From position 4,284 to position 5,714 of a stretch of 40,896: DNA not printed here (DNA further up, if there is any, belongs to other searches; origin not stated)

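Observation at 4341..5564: Wzy_C / O-antigen-ligase-family membrane enzyme inserted as a moron between head and tail genes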

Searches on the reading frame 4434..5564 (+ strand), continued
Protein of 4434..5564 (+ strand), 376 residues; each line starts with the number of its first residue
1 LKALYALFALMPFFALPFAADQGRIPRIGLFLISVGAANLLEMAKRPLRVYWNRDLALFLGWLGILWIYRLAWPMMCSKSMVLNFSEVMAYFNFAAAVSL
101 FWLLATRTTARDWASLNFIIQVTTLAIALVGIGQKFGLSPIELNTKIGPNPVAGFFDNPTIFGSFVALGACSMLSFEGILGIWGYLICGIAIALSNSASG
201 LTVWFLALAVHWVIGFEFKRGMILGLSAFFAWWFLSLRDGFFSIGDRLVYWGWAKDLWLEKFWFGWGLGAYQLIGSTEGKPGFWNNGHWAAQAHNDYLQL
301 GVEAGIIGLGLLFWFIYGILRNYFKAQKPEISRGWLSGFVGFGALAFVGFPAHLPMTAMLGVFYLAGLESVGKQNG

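Call 34: find_related_loci(query=A2, collection=viral_contigs, flank=8000)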
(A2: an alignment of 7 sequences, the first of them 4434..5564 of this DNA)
Query A2 (376 aa) in viral_contigs; peptide patterns used: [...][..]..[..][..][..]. (x = any residue, [..] = any of these).
67 stretches matched a pattern; 16 encode a relative of the query (tblastn E <= 1e-3); 16 distinct loci.
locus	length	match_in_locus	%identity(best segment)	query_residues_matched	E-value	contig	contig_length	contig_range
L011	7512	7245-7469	38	292-370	2e-11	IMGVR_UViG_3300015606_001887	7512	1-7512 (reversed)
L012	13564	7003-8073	23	17-362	8e-11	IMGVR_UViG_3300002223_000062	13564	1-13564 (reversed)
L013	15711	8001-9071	23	17-362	8e-11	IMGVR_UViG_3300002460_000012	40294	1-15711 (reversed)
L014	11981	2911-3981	23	17-362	8e-11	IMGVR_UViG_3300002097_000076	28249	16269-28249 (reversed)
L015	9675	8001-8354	32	253-354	6e-8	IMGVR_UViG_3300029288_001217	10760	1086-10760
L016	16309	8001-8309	29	263-366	5e-7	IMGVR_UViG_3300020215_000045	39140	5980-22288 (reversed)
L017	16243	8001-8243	35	291-371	1e-6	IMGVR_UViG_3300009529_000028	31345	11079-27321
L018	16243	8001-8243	35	291-371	1e-6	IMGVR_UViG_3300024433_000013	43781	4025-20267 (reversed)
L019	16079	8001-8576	25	130-326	3e-6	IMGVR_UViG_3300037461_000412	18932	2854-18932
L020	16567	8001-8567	28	197-375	5e-6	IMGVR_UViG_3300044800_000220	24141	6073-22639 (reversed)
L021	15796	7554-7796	31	251-328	2e-5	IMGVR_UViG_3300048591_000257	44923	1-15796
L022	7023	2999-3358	36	246-369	2e-5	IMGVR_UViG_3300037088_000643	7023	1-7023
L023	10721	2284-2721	23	231-372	3e-5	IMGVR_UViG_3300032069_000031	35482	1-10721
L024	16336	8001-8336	26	263-375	4e-5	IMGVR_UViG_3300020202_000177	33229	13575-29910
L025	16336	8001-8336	26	263-375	4e-5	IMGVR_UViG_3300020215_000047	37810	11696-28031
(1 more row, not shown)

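Call 39: predict_structure(alignment_id=A1)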
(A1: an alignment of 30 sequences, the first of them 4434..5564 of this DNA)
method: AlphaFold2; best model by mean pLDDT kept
length: 376 residues; sequences in the alignment: 30
mean_pLDDT: 88.2   pTM: 0.89
mean pLDDT of the five models: 88.2, 88.0, 86.7, 86.2, 85.3
residues with pLDDT >= 90: 220; 70-90: 133; 50-70: 23; < 50: 0
segments of 3 or more residues with pLDDT < 50: none
pLDDT, mean of each block of 10 residues (from residue 1): 92 90 90 91 80 91 91 86 84 94 92 95 97 90 63 89 96 89 94 93 92 81 75 81 86 94 93 78 58 91 97 96 87 94 93 91 96 78
secondary structure, 60 per line:
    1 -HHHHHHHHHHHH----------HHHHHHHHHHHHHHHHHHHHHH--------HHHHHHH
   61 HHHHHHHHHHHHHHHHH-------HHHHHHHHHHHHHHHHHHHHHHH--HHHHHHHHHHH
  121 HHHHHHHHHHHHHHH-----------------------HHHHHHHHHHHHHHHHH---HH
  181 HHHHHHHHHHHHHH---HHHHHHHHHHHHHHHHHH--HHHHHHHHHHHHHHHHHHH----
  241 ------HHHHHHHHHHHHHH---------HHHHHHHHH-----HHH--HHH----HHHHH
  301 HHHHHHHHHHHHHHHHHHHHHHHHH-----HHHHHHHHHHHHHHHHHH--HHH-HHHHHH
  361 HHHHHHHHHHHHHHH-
elements in order: H2-13 H24-45 H54-77 H85-107 H110-135 H159-175 H179-194 H198-215 H218-236 H247-260 H270-278 H296-325 H331-348 H355-375

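Call 42: fold_search(model_id=the predicted structure, library=pdb)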
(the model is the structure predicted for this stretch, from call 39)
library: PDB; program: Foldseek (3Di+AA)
matches with E <= 10: 187; with E <= 0.001: 1
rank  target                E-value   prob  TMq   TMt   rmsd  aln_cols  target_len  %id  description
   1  7tpg_B                1.1e-04  1.00  0.62  0.59   6.4       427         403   17  Single-Particle Cryo-EM Structure of the WaaL O-antigen ligase in its ligand bound state (released 2022-04-06)
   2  8ug8_A                1.3e-01  0.25  0.18  0.18  20.5       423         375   14  Mus musculus Otopetrin 2 (mOTOP2) in pH 7.0, intermediate state (released 2024-08-21)
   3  8wcx_B                7.2e-01  0.07  0.14  0.10  28.4       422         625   12  Cryo-EM structure of MsRv1273c/72c from Mycobacterium smegmatis in the AMPPNP-bound IFasym-1 state (released 2025-03-26)
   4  6ujr                  7.9e-01  0.06  0.12  0.05  27.4       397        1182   14  P-glycoprotein mutant-F724A and C952A-with BDE100 (released 2020-05-27)
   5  7dqv                  8.2e-01  0.08  0.15  0.11  20.8       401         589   13  Crystal structure of a CmABCB1 mutant (released 2021-03-24)
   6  8uga_A                9.3e-01  0.08  0.17  0.16  21.9       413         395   13  Mus musculus Otopetrin 2 (mOTOP2) M374W in pH 8.0 (released 2024-08-21)
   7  7zdf_C                9.3e-01  0.08  0.14  0.11  27.2       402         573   10  IF(heme/confined) conformation of CydDC in AMP-PNP(CydD) bound state (Dataset-4) (released 2023-04-19)
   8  6v9z_A                9.7e-01  0.08  0.14  0.09  26.2       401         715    9  Cryo-EM structure of PCAT1 bound to its CtA peptide substrate (released 2020-01-22)
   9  7b0j_A                1.0e+00  0.04  0.13  0.09  26.8       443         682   13  TRPC4 in LMNG detergent (released 2020-12-09)
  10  5och_H                1.1e+00  0.08  0.15  0.11  25.7       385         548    9  The crystal structure of human ABCB8 in an outward-facing state (released 2018-07-25)
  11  8qai_B                1.2e+00  0.09  0.17  0.17  23.3       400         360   15  X-ray crystal structure of a de novo designed single-chain parallel coiled-coil alpha-helical barrel with 7 inner heli (released 2024-07-03)
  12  6ujs                  1.2e+00  0.04  0.11  0.05  29.0       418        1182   13  P-glycoprotein mutant-F728A and C952A-with BDE100 (released 2020-05-27)
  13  6wu0                  1.3e+00  0.04  0.14  0.08  33.1       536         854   13  CryoEM structure of Burkholderia pseudomallei hopanoid biosynthesis-associated RND transporter HpnN (released 2021-02-03)
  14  6wik_A                1.3e+00  0.04  0.12  0.11  22.1       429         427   15  Cryo-EM structure of SLC40/ferroportin with Fab in the presence of hepcidin (released 2020-11-11)
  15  5och_A                1.3e+00  0.07  0.14  0.10  25.3       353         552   10  The crystal structure of human ABCB8 in an outward-facing state (released 2018-07-25)
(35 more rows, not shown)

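Call 43: fold_search(model_id=the predicted structure, library=viral)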
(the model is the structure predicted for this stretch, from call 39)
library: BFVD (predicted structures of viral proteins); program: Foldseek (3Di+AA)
matches with E <= 10: 70; with E <= 0.001: 0
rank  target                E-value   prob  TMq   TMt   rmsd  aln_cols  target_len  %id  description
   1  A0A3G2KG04            2.9e-01  0.96  0.50  0.45   8.4       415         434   12  Uncharacterized protein [Arthrobacter phage Faja]
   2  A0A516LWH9            6.6e-01  0.08  0.13  0.08  27.4       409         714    9  (no name in the UniProt tables at hand)
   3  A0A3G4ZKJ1            1.5e+00  0.04  0.12  0.11  22.9       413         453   12  MFS transporter [Terrestrivirus sp.]
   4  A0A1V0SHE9            1.8e+00  0.05  0.14  0.09  26.3       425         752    9  Uncharacterized protein [Hokovirus HKV1]
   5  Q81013                1.9e+00  0.06  0.14  0.12  23.4       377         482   17  Latent membrane protein 2A [Cercopithecine herpesvirus 12]
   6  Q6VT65                2.0e+00  0.02  0.10  0.08  28.6       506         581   11  (no name in the UniProt tables at hand)
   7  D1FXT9                2.1e+00  0.04  0.16  0.15  23.3       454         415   10  Envelope protein UL43 [Feline herpesvirus 1]
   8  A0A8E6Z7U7            2.2e+00  0.04  0.14  0.14  24.7       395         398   10  (no name in the UniProt tables at hand)
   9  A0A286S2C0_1          2.2e+00  0.02  0.11  0.07  25.7       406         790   14  Tape measure protein [Arthrobacter phage Molivia]
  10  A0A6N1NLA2            2.3e+00  0.06  0.16  0.21  21.6       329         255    9  Lysoplasmalogenase [Tupanvirus soda lake]
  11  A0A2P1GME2            2.5e+00  0.12  0.18  0.07  19.9       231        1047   11  ORF1a [Wenling rattails astrovirus 4]
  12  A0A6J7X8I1            2.5e+00  0.05  0.16  0.12  24.5       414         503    9  Uncharacterized protein [uncultured Caudovirales phage]
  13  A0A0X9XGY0            2.8e+00  0.05  0.18  0.18  21.6       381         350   12  Envelope protein UL43 [Vespertilionid gammaherpesvirus 1]
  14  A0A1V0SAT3            2.9e+00  0.03  0.15  0.14  24.1       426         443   11  Uncharacterized protein [Catovirus CTV1]
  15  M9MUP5                2.9e+00  0.02  0.10  0.06  22.7       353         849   10  (no name in the UniProt tables at hand)
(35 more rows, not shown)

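Call 44: search_solved_structures(query=A1, max_evalue=10, show_alignments=3)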
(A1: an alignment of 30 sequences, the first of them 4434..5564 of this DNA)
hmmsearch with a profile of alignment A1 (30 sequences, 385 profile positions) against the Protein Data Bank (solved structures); distinct sequences matched with E-value up to 10: 2.
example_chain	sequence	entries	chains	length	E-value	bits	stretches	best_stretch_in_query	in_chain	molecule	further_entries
9rmk_A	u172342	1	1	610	8.2e-14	54.5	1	9-359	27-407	Oligosaccharyltransferase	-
7tpg_B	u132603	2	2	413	1.3e-11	47.3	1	186-320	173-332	Putative cell surface polysaccharide polymerase/ligase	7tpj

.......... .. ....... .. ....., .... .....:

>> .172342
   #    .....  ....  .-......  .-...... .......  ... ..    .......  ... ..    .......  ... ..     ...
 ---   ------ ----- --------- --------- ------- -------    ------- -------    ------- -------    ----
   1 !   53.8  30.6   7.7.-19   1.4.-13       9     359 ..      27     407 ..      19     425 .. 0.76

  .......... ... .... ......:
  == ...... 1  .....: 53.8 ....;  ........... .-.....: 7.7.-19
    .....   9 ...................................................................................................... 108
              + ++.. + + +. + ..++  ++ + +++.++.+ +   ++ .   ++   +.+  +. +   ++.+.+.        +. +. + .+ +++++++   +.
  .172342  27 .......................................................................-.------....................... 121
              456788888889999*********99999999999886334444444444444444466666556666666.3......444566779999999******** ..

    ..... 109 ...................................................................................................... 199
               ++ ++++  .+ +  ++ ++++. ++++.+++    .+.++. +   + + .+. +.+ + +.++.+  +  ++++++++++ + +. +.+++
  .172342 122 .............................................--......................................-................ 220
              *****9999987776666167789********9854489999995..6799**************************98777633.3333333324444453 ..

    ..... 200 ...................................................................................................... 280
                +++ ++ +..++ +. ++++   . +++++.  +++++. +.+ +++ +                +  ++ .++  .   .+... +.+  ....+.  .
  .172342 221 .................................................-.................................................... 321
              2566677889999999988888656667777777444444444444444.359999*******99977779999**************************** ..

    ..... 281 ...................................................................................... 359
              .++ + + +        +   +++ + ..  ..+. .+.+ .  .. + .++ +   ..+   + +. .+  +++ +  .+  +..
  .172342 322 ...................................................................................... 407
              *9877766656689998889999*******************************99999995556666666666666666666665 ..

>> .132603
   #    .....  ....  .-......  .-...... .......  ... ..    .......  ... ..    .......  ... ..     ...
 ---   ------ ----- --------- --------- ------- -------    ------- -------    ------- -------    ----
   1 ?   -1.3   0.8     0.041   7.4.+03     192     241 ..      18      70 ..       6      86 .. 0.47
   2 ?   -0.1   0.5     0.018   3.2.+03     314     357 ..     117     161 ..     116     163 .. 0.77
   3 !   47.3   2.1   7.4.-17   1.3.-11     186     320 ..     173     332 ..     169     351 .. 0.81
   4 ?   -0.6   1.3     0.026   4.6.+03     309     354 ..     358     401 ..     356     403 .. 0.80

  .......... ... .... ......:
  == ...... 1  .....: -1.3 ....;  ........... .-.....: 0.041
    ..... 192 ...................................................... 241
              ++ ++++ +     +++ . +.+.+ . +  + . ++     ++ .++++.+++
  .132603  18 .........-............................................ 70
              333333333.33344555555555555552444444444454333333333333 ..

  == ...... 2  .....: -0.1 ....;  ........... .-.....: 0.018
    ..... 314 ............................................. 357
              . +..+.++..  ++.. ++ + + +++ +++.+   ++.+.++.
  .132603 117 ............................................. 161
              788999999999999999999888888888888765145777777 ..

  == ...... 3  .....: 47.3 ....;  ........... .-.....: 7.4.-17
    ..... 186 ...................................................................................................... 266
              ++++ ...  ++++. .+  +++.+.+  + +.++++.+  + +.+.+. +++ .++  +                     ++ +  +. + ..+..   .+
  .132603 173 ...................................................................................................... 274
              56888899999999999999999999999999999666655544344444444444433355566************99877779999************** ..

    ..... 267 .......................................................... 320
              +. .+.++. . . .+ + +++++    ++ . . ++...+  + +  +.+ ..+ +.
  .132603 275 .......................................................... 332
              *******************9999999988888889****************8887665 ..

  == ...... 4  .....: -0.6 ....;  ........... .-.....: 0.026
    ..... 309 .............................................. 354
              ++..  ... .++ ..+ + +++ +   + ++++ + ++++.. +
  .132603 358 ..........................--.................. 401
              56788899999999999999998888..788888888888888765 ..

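Call 69: find_related_loci(query=A2, collection=genome_contigs, flank=8000)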
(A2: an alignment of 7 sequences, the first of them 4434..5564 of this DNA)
Query A2 (376 aa) in genome_contigs; peptide patterns used: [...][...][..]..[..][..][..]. (x = any residue, [..] = any of these).
385 stretches matched a pattern; 145 encode a relative of the query (tblastn E <= 1e-3); the best 80 are kept; 80 distinct loci.
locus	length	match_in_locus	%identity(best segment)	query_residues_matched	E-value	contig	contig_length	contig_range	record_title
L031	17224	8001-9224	25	4-375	2e-11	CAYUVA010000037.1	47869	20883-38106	MAG TPA_asm: uncultured bacterium isolate SRP338002_co1_41 genome assembly, contig: NODE_678_length_47869_cov_8.669365,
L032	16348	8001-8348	36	251-360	2e-10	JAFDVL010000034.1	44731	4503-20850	MAG: Acidobacteria bacterium isolate SZAS-15 ACID-KAN-5__34__length-44731, whole genome shotgun sequence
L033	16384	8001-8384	33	235-359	3e-10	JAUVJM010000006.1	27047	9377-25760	MAG: bacterium isolate CSMAG_454 CSMAG_454_k127_1202652_length_27047_cov_29.9126, whole genome shotgun sequence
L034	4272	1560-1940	31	243-356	5e-10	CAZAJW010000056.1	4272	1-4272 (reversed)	MAG TPA_asm: uncultured Atribacterota bacterium isolate SRP067234_co1_54 genome assembly, contig: k99_271213, whole geno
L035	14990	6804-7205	33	243-356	5e-10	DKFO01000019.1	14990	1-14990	MAG TPA_asm: Candidatus Atribacteria bacterium UBA6794 UBA6794_contig_255, whole genome shotgun sequence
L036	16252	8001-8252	39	246-330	2e-9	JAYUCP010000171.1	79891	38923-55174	MAG: Acidobacteriota bacterium isolate GFS_6987 GFS_6987_170, whole genome shotgun sequence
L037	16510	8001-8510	29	161-333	2e-9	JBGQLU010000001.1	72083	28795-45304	MAG: Acidobacteriota bacterium isolate OBJ2_061818_050_30 k141_901374_length_72083_cov_15.9446, whole genome shotgun seq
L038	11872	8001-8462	31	254-376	3e-9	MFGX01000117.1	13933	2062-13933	MAG: Candidatus Fraserbacteria bacterium RBG_16_55_9 RBG_16_scaffold_6871, whole genome shotgun sequence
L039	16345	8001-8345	35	251-359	5e-9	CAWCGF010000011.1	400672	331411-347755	MAG: uncultured Acidobacteriota bacterium isolate MFD01275.bin.1.183 genome assembly, contig: contig_17978, whole genome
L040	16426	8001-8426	32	243-369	5e-9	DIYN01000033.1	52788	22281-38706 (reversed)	MAG TPA_asm: Verrucomicrobia bacterium UBA6053 UBA6053_contig_78, whole genome shotgun sequence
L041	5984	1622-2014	30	247-373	1e-8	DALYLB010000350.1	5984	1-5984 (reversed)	MAG TPA_asm: Blastocatellia bacterium isolate CTOTU46662 NODE_2448_length_5984_cov_4.800978, whole genome shotgun sequen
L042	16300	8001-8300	39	265-360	2e-8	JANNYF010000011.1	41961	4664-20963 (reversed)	MAG: Blastocatellia bacterium isolate VAR_34_concoct_43 VAR_34_k141_1243649, whole genome shotgun sequence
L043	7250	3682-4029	33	251-360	2e-8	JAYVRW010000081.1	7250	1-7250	MAG: Blastocatellia bacterium isolate GL73_DN_metabat_76 GL73_DN_metabat_76_80, whole genome shotgun sequence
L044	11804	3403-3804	31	243-360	5e-8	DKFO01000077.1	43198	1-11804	MAG TPA_asm: Candidatus Atribacteria bacterium UBA6794 UBA6794_contig_4044, whole genome shotgun sequence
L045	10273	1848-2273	32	246-376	5e-8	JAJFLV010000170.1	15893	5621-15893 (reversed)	MAG: Opitutales bacterium isolate OFTM84 OFTM84_169, whole genome shotgun sequence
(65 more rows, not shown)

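Call 94: search_protein_families(library=ncbifam, alignment_id=A1, max_evalue=1)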
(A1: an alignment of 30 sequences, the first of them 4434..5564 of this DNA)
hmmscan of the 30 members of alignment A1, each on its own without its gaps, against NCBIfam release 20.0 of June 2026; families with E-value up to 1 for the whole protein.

A. member 1, window:4434-5564:+ (376 aa): 0 families

B. families by the number of members that match (of 30 scanned): 13 families
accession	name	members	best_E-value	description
NF058641.1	TfpM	3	0.00025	O-linking oligosaccharyltransferase TfpM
TIGR00947.1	2A73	2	4.2e-05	IctB family putative bicarbonate transporter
NF037933.1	EpaQ_fam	2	0.00095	EpaQ family protein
TIGR03097.1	PEP_O_lig_1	1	1e-05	putative O-glycosylation ligase, exosortase A system-associated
TIGR04370.1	glyco_rpt_poly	1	0.0029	oligosaccharide repeat unit polymerase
NF002743.0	PRK02733.1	1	0.021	photosystem I reaction center subunit IX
NF050117.1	aa3_CtaC_Actin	1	0.023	aa3-type cytochrome oxidase subunit II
NF007830.1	PRK10540.1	1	0.086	osmotically-inducible lipoprotein OsmB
NF045849.1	ICE_MMCAP2_0565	1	0.087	Mbov_0395 family pilin-like conjugal transfer protein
NF010036.0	PRK13511.1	1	0.11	6-phospho-beta-galactosidase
TIGR00361.1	ComEC_Rec2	1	0.24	DNA internalization-related competence protein ComEC/Rec2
NF005025.0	PRK06433.1-5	1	0.3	NADH dehydrogenase subunit J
NF045607.1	exo_Victor_syst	1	0.3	XrtV sorting system accessory protein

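Call 97: search_protein_families(library=padloc, proteins=[window:4434-5564:+], max_evalue=0.001)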
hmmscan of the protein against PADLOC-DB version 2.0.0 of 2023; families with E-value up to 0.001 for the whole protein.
window:4434-5564:+ (376 aa): 0 families
